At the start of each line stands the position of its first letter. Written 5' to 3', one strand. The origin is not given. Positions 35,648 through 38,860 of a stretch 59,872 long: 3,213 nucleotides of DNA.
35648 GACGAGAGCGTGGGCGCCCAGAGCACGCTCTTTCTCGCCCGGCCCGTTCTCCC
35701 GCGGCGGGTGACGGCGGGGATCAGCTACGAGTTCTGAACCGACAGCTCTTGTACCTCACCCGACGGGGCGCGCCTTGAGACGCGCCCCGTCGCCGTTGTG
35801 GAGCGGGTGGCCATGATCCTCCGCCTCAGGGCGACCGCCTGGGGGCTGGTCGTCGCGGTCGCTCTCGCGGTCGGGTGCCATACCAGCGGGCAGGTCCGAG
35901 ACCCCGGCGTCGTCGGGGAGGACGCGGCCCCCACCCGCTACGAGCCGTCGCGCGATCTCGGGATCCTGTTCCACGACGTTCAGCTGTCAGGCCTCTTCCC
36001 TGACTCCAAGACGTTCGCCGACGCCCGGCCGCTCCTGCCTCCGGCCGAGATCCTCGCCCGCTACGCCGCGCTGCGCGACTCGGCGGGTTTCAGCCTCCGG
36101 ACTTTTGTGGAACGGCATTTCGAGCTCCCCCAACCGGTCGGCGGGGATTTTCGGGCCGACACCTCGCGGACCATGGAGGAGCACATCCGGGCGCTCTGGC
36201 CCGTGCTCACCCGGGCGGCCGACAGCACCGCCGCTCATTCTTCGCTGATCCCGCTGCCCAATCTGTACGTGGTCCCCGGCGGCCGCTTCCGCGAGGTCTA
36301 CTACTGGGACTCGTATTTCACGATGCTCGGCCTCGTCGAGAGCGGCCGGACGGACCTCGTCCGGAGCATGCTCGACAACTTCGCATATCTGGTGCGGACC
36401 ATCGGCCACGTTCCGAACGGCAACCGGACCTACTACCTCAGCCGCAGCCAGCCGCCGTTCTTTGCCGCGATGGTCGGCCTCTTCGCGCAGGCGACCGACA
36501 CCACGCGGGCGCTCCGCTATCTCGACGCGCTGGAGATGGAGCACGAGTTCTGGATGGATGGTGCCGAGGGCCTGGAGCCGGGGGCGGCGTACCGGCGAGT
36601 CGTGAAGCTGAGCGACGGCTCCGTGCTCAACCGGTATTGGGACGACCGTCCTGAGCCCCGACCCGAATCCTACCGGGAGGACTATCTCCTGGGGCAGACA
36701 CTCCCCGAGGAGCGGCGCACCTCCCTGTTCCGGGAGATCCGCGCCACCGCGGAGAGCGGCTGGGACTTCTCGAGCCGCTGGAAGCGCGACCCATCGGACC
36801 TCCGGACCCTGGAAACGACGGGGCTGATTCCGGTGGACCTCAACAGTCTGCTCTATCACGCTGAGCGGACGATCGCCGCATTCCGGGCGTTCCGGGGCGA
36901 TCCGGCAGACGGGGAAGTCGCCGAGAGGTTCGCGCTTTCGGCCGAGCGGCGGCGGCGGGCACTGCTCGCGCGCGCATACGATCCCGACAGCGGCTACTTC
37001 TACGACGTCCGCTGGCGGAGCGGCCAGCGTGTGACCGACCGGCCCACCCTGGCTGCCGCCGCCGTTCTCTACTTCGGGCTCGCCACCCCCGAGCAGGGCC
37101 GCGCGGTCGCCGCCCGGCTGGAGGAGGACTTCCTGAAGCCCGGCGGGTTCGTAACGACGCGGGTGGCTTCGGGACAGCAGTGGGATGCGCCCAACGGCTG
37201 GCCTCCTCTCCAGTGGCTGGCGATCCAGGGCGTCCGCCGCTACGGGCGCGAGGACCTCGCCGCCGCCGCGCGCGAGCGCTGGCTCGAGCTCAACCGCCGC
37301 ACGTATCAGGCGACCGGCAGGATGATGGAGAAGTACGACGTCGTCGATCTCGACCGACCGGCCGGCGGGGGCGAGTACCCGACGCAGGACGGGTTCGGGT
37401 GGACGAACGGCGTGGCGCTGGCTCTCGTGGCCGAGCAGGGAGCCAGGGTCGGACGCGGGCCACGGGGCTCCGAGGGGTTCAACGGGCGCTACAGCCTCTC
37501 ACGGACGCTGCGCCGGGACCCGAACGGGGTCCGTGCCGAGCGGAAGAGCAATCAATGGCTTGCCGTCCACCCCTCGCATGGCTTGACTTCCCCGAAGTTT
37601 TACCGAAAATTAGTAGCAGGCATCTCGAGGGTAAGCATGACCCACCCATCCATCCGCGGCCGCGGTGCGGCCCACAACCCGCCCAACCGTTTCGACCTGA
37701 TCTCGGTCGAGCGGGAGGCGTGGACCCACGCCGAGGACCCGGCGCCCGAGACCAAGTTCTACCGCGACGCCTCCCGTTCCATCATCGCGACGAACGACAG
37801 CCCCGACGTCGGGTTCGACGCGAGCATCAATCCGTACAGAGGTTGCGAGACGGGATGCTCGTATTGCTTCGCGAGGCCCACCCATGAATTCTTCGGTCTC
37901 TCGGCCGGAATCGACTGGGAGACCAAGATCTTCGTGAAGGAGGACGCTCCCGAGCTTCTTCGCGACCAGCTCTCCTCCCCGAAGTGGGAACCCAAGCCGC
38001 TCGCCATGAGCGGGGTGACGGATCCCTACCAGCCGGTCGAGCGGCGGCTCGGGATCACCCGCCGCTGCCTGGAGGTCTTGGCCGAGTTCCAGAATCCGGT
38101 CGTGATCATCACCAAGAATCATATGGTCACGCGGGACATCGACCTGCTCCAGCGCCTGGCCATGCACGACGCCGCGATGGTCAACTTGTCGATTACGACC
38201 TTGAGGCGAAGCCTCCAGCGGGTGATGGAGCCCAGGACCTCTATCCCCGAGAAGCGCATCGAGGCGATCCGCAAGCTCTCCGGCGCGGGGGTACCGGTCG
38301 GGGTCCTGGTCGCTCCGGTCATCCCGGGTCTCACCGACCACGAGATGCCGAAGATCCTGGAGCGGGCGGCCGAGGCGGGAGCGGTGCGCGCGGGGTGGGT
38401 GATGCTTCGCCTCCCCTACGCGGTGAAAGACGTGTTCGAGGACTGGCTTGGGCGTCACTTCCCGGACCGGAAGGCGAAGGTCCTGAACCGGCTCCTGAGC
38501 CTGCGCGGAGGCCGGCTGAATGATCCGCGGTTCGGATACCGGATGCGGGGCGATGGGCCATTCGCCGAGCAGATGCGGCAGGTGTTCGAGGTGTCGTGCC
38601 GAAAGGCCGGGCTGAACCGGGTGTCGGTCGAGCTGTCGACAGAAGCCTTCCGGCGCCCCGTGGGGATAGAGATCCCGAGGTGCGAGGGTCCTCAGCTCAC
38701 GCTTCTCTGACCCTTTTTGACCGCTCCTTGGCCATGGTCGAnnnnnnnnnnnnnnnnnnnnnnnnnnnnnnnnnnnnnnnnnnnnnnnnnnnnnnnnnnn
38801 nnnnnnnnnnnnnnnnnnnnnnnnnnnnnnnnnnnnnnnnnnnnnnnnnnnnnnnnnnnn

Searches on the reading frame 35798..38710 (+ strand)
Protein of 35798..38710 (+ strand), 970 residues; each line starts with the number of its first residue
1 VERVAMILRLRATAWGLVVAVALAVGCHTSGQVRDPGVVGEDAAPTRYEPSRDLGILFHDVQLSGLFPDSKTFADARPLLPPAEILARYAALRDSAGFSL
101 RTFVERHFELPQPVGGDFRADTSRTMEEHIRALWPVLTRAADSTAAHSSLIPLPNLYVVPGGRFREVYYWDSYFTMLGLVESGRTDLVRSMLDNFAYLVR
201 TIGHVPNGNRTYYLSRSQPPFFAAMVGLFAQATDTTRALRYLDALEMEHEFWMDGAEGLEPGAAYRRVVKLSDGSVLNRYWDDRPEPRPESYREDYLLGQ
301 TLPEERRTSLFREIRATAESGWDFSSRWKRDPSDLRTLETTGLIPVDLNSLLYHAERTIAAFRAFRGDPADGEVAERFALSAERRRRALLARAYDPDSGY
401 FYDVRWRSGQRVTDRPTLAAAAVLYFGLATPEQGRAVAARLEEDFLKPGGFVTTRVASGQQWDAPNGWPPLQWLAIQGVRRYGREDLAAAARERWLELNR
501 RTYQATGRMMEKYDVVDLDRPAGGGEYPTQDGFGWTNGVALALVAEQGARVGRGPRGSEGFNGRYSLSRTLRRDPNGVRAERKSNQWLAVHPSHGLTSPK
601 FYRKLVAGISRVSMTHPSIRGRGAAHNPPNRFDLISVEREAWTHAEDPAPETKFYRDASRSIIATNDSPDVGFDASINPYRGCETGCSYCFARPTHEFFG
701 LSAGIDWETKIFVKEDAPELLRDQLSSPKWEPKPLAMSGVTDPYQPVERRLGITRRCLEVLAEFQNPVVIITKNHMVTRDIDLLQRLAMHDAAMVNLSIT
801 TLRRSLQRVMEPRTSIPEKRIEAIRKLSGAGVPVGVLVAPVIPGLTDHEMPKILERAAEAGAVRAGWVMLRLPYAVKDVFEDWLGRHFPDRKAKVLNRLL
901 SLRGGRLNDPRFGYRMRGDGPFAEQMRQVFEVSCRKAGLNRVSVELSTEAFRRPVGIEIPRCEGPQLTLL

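Call 8: search_protein_families(library=pfam, proteins=[window:35798-38710:+], max_evalue=0.01)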
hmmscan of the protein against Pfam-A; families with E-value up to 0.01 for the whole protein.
window:35798-38710:+ (970 aa): 4 families
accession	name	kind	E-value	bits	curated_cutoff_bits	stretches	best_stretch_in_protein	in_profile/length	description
PF01204.24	Trehalase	-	9.2e-136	454.1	21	1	66-545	2-509/512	Trehalase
PF04055.27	Radical_SAM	-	1.3e-16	61.7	29.5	1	677-856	1-165/166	Radical SAM superfamily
PF22422.2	MGH1-like_GH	-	1.5e-16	61.3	27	1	170-514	7-341/356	Mannosylglycerate hydrolase MGH1-like glycoside hydrolase domain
PF20903.3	SPL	-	0.0025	17.2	27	1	804-842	196-234/338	Spore photoproduct lyase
